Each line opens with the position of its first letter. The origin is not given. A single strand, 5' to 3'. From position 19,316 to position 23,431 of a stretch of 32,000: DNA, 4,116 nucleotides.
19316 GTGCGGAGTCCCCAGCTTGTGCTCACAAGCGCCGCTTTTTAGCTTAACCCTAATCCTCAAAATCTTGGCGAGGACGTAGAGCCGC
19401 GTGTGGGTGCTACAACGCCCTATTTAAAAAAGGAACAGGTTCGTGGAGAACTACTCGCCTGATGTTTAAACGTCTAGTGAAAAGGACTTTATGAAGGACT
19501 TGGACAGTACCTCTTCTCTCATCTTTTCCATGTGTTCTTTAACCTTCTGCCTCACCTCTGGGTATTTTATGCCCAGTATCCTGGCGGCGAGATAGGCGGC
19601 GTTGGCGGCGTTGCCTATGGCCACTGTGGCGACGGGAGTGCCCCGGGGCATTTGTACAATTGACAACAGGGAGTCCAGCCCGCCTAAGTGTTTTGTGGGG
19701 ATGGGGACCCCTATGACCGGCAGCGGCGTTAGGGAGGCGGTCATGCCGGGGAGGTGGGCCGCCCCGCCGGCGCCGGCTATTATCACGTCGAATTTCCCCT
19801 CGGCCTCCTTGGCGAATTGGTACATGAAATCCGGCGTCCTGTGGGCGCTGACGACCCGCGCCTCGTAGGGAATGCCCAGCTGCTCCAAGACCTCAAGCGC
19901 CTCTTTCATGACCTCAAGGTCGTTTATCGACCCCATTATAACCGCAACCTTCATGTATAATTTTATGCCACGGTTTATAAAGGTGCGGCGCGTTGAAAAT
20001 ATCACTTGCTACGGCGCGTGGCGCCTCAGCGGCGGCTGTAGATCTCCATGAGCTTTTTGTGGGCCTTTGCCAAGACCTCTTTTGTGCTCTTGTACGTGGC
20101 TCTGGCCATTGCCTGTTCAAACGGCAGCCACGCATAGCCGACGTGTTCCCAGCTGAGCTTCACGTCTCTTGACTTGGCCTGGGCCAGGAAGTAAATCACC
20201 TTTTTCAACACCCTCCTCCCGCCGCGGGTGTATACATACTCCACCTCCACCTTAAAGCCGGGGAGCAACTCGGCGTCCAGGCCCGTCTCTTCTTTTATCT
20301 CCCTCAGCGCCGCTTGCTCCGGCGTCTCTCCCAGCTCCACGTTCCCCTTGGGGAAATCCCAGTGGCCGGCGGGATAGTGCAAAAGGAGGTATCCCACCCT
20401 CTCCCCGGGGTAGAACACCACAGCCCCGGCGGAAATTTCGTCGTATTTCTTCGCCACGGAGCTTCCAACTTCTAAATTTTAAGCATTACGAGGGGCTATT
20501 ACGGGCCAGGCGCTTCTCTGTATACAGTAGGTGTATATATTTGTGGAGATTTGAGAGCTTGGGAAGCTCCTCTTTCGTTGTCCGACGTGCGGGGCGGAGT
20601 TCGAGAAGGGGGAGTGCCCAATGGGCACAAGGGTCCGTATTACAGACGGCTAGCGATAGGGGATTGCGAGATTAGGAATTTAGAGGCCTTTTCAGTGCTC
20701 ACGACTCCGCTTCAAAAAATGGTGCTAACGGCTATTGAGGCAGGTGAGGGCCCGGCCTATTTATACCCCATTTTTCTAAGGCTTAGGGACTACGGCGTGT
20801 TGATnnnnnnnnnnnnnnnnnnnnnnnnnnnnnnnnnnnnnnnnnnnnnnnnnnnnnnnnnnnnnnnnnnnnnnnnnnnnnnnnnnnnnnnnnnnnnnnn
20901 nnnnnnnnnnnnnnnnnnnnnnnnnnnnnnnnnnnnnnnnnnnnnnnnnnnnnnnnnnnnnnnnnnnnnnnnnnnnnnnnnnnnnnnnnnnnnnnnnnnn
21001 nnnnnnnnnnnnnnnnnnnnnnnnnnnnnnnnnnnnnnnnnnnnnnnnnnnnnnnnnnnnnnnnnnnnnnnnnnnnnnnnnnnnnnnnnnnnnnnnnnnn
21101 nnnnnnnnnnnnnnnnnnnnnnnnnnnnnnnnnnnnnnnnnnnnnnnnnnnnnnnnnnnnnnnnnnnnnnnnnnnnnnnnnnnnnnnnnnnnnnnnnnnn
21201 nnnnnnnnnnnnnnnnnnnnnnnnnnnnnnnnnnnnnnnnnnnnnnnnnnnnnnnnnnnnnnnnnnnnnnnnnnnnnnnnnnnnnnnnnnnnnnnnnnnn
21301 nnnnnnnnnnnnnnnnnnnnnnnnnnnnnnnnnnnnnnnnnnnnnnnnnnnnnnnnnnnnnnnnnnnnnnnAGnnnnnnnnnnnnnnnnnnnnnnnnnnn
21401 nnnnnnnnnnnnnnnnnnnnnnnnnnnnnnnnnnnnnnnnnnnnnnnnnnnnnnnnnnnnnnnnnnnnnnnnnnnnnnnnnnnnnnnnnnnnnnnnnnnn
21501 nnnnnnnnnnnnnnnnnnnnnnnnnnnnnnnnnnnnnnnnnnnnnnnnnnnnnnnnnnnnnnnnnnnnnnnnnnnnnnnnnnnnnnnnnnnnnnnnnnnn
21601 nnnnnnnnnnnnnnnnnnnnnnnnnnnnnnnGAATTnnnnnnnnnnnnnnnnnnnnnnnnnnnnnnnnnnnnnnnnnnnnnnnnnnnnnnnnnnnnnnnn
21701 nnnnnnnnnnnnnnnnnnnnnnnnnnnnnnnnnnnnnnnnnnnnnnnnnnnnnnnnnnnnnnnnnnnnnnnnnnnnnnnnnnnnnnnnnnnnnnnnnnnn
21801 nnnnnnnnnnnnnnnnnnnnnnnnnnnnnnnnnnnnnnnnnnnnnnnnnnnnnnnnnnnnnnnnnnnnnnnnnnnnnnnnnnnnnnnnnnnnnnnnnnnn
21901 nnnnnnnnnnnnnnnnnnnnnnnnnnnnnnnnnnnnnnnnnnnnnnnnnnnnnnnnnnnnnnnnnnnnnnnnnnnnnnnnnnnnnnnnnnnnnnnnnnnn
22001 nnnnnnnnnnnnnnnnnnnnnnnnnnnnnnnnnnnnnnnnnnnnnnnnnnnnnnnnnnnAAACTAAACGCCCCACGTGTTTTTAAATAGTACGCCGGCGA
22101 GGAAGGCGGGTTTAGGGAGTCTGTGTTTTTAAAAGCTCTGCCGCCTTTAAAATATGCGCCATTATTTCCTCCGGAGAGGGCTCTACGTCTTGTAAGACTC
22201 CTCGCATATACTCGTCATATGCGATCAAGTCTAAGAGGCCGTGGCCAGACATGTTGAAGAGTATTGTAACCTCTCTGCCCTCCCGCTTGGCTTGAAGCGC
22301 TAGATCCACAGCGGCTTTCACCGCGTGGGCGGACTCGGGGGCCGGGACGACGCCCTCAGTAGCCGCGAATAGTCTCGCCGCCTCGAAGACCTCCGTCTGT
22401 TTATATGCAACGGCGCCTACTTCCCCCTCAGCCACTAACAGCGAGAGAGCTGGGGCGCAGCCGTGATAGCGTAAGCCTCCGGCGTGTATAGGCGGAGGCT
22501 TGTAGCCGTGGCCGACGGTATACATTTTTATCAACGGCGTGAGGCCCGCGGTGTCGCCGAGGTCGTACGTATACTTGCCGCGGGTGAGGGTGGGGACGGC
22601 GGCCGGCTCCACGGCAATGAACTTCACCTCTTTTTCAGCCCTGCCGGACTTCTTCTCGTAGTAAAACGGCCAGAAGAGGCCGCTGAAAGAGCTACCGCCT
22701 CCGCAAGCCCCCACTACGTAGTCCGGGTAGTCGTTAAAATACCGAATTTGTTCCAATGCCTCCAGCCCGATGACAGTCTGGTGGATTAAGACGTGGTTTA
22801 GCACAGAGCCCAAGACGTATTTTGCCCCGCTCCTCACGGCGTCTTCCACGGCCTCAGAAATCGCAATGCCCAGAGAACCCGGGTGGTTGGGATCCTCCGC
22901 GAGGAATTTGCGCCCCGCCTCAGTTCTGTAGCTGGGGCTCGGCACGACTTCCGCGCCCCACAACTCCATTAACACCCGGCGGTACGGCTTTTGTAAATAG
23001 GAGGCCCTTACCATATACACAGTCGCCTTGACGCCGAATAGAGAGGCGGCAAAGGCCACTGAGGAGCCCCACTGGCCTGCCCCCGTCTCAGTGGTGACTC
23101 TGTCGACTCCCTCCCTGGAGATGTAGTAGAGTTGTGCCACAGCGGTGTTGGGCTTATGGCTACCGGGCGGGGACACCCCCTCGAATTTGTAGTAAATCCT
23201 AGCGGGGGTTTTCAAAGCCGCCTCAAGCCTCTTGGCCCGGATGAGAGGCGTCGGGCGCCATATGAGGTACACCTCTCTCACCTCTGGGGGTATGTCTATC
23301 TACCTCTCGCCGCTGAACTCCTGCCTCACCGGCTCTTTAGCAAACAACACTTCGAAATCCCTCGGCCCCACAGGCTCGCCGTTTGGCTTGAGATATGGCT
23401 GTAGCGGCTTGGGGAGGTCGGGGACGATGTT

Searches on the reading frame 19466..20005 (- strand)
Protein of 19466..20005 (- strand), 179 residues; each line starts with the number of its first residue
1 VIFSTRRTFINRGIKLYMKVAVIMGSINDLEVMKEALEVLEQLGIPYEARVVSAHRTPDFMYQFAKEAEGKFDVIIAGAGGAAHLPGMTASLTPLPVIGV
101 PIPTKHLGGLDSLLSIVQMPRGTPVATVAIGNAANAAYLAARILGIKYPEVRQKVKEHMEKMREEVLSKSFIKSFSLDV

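Call 11: search_protein_families(library=pfam, proteins=[window:19466-20005:-], max_evalue=0.001)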
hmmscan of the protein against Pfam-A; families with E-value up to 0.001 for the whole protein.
window:19466-20005:- (179 aa): 1 family
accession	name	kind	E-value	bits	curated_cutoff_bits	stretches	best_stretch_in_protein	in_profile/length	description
PF00731.26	AIRC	-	2.5e-64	215.7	30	1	19-164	1-147/148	AIR carboxylase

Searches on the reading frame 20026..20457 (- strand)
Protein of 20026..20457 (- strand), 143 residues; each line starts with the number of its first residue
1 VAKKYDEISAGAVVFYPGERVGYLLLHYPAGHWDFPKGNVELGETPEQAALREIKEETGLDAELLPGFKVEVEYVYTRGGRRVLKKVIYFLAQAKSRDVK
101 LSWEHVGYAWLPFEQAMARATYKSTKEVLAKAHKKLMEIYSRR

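Call 11: search_protein_families(library=pfam, proteins=[window:20026-20457:-], max_evalue=0.001)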
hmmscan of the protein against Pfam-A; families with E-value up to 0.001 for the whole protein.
window:20026-20457:- (143 aa): 2 families
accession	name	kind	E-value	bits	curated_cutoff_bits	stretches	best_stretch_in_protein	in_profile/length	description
PF00293.34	NUDIX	-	8e-20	71.6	21.1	1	9-129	5-131/134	NUDIX domain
PF14815.12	NUDIX_4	-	2.4e-05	24.5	35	1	30-120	24-102/113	NUDIX domain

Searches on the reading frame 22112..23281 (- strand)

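Call 7: search_protein_families(library=padloc, proteins=[window:22112-23281:-], max_evalue=0.01)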
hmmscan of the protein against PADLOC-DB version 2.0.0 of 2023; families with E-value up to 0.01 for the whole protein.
window:22112-23281:- (389 aa): 0 families

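Call 11: search_protein_families(library=pfam, proteins=[window:22112-23281:-], max_evalue=0.001)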
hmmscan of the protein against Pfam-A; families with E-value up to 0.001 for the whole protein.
window:22112-23281:- (389 aa): 1 family
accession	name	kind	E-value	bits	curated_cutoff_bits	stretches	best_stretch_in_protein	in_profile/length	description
PF00291.31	PALP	-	1.6e-42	146.3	35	1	7-341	4-290/295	Pyridoxal-phosphate dependent enzyme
